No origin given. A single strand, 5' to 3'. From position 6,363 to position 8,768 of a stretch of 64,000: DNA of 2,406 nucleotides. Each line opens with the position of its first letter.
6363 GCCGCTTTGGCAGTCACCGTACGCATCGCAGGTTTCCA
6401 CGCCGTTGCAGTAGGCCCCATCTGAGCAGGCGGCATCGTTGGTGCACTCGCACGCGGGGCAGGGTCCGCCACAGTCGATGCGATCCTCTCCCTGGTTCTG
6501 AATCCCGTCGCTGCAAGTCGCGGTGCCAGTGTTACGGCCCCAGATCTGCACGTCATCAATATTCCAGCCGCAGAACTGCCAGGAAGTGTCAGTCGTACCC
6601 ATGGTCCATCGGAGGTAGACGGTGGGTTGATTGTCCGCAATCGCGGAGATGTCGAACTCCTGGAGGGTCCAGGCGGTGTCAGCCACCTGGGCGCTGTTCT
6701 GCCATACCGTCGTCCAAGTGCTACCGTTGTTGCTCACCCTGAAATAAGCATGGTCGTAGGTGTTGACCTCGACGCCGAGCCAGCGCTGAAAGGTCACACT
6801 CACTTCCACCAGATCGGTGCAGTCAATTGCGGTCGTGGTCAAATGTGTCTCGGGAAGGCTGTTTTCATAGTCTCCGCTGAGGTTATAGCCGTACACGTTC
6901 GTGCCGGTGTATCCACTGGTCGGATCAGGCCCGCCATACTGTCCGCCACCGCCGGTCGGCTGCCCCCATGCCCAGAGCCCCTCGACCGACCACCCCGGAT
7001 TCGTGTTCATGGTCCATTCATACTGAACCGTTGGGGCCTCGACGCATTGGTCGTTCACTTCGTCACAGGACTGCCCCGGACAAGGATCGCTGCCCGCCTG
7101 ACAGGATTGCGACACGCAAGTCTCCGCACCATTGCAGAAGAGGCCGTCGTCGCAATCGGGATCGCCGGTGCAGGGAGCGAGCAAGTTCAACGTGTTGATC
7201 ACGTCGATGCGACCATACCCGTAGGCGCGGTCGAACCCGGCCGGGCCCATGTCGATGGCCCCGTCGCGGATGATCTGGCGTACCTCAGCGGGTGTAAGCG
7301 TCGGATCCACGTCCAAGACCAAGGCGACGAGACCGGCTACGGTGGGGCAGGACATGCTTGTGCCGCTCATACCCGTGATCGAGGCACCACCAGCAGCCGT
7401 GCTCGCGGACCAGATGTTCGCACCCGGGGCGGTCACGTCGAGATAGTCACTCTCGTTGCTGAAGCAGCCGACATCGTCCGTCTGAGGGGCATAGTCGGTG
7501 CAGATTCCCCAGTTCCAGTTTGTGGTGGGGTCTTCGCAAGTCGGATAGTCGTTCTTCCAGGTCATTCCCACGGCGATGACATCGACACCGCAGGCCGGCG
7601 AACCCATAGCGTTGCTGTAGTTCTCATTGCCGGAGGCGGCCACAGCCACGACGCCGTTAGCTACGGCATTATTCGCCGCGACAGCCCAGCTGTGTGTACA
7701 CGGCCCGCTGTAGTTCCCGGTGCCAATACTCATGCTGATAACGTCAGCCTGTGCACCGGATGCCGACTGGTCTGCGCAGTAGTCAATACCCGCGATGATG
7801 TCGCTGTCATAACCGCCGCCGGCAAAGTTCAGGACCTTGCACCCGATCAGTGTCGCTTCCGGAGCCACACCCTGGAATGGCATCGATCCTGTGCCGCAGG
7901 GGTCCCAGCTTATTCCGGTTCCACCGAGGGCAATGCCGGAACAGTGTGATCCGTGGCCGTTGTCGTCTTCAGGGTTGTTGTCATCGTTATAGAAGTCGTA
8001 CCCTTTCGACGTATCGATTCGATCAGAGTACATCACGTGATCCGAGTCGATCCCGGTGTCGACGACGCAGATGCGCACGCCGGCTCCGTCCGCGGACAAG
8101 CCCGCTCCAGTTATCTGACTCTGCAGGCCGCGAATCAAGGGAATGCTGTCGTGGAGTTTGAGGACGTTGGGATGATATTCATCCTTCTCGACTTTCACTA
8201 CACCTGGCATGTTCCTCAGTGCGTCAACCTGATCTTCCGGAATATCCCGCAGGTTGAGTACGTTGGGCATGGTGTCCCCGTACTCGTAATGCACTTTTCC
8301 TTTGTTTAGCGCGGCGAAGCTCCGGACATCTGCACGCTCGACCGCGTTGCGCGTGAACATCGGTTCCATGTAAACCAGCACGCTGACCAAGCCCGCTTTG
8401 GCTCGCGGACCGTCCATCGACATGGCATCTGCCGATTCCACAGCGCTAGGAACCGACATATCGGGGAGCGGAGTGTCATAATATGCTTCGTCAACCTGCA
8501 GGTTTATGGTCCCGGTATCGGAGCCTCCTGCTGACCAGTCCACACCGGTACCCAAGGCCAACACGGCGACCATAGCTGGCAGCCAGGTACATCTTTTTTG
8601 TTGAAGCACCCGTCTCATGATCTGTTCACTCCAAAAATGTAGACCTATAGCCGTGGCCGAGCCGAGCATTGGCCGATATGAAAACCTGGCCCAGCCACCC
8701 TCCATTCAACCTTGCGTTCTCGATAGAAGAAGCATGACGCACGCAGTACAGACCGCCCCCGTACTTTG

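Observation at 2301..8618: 2,100-aa secreted subtilase with nine 53-aa Cys-rich modules and three MAM-like domains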

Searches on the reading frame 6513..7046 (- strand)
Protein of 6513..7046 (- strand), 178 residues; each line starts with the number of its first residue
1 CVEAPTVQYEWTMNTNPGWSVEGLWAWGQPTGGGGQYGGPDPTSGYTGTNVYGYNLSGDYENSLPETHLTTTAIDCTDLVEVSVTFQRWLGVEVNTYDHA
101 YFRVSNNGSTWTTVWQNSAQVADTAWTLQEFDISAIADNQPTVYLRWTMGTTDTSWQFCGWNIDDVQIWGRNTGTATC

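Call 8: search_protein_families(library=pfam, proteins=[window:6513-7046:-], max_evalue=10)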
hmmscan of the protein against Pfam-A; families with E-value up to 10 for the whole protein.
seq(178 aa): 0 families

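Call 10: search_protein_families(library=ncbifam, proteins=[window:6513-7046:-], max_evalue=10)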
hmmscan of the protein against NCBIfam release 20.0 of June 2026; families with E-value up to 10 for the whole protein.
seq(178 aa): 1 family
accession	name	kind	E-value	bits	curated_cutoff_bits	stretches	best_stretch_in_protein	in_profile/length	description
NF038128.1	choice_anch_J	domain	0.00015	22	30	1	40-168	41-162/162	choice-of-anchor J domain-containing protein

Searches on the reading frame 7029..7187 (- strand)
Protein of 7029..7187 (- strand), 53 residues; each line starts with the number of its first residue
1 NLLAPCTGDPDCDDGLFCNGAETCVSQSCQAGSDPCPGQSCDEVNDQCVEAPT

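Call 8: search_protein_families(library=pfam, proteins=[window:7029-7187:-], max_evalue=10)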
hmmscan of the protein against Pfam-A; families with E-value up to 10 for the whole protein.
seq(53 aa): 1 family
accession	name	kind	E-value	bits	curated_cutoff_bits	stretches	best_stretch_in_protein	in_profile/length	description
PF04706.18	Dickkopf_N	-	0.11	13.3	25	1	6-49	2-51/51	Dickkopf N-terminal cysteine-rich region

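Call 10: search_protein_families(library=ncbifam, proteins=[window:7029-7187:-], max_evalue=10)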
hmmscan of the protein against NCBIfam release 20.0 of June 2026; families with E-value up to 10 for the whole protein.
seq(53 aa): 1 family
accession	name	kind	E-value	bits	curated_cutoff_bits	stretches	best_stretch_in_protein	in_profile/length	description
NF047792.1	CCPGW_fam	equivalog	1.4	9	80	1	28-49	27-48/50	CCPGW family putative bacteriocin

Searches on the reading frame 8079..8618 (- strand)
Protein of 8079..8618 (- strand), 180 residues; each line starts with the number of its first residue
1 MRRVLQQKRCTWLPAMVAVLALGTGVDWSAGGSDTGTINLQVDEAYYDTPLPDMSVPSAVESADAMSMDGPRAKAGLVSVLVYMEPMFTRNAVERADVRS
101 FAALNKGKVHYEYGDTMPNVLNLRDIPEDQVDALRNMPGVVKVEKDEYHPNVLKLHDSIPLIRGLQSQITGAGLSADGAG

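Call 8: search_protein_families(library=pfam, proteins=[window:8079-8618:-], max_evalue=10)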
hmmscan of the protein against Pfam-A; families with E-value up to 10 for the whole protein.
seq(180 aa): 1 family
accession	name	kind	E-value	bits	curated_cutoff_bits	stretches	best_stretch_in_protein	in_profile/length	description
PF05922.21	Inhibitor_I9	-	0.043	14.9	21.2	1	126-147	56-77/82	Peptidase inhibitor I9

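Call 57: search_protein_families(library=pfam, alignment_id=A3, max_evalue=1)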
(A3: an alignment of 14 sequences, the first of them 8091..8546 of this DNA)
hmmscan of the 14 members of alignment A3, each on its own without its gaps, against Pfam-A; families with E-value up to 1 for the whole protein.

A. member 1, window:8091-8546:- (152 aa): 1 family
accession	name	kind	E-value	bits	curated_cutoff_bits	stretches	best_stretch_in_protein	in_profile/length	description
PF05922.21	Inhibitor_I9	-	0.031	15.4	21.2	1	102-123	56-77/82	Peptidase inhibitor I9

B. families by the number of members that match (of 14 scanned): 5 families
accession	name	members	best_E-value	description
PF05922.21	Inhibitor_I9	6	0.0077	Peptidase inhibitor I9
PF23351.1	BBS2_CtH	1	0.1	BBS2 C-terminal helix bundle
PF07438.16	DUF1514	1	0.13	Protein of unknown function (DUF1514)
PF20328.3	DUF6623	1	0.15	Family of unknown function (DUF6623)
PF21864.1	MORF_dom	1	0.28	Multiple organellar RNA editing factor 1, MORF domain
